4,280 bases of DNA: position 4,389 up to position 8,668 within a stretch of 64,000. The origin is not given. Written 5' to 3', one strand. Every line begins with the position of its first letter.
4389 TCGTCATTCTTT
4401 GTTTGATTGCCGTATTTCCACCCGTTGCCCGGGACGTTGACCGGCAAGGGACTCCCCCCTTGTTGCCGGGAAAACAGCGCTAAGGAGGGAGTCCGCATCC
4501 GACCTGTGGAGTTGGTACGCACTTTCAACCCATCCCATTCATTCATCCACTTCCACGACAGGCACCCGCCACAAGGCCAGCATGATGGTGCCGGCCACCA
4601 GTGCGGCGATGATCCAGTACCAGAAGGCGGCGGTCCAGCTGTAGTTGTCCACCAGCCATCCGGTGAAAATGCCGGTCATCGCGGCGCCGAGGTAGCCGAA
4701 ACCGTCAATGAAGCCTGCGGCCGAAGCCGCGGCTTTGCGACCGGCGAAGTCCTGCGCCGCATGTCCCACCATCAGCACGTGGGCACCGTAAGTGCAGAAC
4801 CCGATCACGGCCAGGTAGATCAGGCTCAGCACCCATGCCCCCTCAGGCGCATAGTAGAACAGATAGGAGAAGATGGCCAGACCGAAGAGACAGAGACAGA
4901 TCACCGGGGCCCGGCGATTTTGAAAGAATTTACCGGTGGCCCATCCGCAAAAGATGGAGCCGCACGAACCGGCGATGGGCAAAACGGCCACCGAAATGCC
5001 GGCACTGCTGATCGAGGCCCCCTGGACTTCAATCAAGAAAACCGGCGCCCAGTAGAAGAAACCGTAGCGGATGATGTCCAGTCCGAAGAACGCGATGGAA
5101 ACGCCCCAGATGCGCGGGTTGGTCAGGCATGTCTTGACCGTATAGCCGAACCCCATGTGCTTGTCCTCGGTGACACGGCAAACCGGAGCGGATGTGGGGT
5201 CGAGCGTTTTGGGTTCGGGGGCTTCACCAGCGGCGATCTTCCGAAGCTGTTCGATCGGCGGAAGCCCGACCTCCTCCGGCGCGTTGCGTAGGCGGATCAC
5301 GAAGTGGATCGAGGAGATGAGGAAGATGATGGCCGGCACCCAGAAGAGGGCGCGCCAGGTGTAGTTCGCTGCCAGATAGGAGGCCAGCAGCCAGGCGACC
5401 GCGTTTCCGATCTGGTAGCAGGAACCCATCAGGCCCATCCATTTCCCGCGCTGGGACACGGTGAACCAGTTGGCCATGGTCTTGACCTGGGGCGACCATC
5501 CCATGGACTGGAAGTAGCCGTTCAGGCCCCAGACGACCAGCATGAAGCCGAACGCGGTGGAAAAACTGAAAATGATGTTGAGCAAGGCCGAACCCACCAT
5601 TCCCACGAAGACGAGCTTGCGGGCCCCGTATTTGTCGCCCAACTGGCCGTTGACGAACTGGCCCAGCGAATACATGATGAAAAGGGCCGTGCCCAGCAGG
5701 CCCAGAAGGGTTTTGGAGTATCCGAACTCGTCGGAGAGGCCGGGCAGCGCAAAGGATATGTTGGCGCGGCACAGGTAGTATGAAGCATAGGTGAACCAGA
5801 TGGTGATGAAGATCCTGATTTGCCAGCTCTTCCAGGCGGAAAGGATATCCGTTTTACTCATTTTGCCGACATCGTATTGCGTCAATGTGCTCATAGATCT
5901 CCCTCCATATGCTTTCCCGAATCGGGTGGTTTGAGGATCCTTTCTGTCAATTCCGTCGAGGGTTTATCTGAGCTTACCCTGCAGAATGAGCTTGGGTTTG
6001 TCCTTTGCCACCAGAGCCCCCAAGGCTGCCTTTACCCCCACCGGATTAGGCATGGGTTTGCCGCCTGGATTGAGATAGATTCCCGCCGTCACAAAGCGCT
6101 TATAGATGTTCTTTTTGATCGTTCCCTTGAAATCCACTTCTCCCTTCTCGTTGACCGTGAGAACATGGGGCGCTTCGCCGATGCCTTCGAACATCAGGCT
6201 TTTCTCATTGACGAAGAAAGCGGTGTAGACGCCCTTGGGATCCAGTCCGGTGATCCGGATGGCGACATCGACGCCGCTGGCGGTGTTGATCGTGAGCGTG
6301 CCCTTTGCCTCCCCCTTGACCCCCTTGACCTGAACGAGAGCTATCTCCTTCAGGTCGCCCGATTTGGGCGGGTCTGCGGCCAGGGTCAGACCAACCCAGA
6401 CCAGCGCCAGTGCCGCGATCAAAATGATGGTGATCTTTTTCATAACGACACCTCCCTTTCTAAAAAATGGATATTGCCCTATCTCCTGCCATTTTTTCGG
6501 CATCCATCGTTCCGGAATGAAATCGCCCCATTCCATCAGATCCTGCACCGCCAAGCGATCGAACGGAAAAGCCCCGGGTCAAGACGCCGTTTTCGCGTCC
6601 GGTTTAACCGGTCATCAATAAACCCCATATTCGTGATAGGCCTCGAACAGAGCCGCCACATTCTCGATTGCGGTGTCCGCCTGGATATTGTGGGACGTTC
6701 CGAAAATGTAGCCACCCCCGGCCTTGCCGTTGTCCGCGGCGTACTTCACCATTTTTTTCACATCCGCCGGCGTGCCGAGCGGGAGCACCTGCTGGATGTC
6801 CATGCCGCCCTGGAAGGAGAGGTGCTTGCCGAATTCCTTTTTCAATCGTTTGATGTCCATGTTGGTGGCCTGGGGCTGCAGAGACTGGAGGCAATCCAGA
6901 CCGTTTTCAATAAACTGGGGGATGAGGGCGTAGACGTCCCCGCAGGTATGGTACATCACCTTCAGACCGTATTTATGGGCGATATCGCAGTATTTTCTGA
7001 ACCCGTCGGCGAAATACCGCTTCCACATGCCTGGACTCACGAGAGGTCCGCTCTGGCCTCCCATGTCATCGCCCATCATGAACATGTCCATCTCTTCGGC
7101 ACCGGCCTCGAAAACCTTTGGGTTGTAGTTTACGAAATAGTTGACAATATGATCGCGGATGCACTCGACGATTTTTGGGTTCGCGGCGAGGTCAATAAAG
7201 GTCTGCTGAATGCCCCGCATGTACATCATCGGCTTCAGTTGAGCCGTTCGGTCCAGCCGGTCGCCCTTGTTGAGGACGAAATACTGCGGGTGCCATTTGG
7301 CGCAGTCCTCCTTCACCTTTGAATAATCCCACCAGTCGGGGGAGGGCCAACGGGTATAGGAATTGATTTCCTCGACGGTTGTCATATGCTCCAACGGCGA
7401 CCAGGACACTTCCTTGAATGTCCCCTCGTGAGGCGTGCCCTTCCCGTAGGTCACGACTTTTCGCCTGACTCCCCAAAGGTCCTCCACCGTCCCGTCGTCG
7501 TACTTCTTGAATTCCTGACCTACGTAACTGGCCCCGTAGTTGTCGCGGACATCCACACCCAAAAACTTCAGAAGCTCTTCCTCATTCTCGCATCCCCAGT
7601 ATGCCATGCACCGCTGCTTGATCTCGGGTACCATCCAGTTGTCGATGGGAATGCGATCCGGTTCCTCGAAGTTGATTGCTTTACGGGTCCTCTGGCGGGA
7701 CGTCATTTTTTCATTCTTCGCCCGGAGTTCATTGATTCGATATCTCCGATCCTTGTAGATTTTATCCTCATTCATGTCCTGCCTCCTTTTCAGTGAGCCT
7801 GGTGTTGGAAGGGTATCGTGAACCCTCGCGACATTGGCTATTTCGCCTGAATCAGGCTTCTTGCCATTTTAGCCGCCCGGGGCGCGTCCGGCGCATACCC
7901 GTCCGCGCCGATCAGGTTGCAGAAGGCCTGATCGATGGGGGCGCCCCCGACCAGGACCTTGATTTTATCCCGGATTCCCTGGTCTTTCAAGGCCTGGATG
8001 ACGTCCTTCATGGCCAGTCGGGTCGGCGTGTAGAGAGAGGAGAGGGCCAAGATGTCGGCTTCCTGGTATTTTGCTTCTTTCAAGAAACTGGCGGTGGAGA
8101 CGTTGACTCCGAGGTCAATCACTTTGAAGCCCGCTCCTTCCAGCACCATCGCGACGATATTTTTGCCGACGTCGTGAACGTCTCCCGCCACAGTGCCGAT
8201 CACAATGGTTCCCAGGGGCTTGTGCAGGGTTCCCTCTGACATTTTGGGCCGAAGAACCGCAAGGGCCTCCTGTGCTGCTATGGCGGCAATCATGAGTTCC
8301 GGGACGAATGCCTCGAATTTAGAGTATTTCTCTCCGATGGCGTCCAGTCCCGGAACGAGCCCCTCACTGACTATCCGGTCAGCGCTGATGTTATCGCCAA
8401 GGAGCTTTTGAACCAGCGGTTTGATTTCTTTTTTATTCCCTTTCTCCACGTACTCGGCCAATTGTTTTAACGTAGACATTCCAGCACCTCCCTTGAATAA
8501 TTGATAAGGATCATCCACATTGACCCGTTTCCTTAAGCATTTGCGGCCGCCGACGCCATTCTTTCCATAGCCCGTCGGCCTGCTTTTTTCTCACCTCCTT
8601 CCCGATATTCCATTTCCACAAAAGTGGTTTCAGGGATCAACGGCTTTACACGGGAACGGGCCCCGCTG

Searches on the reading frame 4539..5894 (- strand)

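Call 58: search_protein_families(library=pfam, proteins=[window:4539-5894:-], max_evalue=0.00001)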
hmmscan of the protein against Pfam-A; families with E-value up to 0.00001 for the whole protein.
window:4539-5894:- (451 aa): 1 family
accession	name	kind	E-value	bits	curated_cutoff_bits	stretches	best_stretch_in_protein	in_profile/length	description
PF07690.21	MFS_1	-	3.9e-60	204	33.4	1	32-406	1-345/347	Major Facilitator Superfamily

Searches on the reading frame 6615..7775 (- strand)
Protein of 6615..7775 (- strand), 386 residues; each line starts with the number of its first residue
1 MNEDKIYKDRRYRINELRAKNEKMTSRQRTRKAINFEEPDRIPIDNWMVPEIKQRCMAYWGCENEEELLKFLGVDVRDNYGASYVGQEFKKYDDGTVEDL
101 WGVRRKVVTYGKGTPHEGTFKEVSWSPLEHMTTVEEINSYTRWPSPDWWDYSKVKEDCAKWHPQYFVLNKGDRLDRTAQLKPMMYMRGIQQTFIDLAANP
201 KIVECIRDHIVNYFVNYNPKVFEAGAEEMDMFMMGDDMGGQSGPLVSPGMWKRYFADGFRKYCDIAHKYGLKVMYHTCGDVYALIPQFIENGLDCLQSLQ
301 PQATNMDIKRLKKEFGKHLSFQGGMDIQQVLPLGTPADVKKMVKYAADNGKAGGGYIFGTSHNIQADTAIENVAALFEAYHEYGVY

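Call 58: search_protein_families(library=pfam, proteins=[window:6615-7775:-], max_evalue=0.00001)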
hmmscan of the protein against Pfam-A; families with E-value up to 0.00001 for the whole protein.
window:6615-7775:- (386 aa): 1 family
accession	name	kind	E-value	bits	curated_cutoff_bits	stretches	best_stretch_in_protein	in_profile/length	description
PF01208.23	URO-D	-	1.7e-22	80.3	23.9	1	183-383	150-346/346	Uroporphyrinogen decarboxylase (URO-D)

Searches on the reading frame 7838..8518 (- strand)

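Call 58: search_protein_families(library=pfam, proteins=[window:7838-8518:-], max_evalue=0.00001)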
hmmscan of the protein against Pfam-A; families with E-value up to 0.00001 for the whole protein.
window:7838-8518:- (226 aa): 2 families
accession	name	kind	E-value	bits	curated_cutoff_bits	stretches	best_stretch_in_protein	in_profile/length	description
PF02310.24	B12-binding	-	1.4e-26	93.1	32.1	1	104-215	2-119/121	B12 binding domain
PF02607.22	B12-binding_2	-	2.5e-15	56.9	23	1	17-89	2-73/74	B12 binding domain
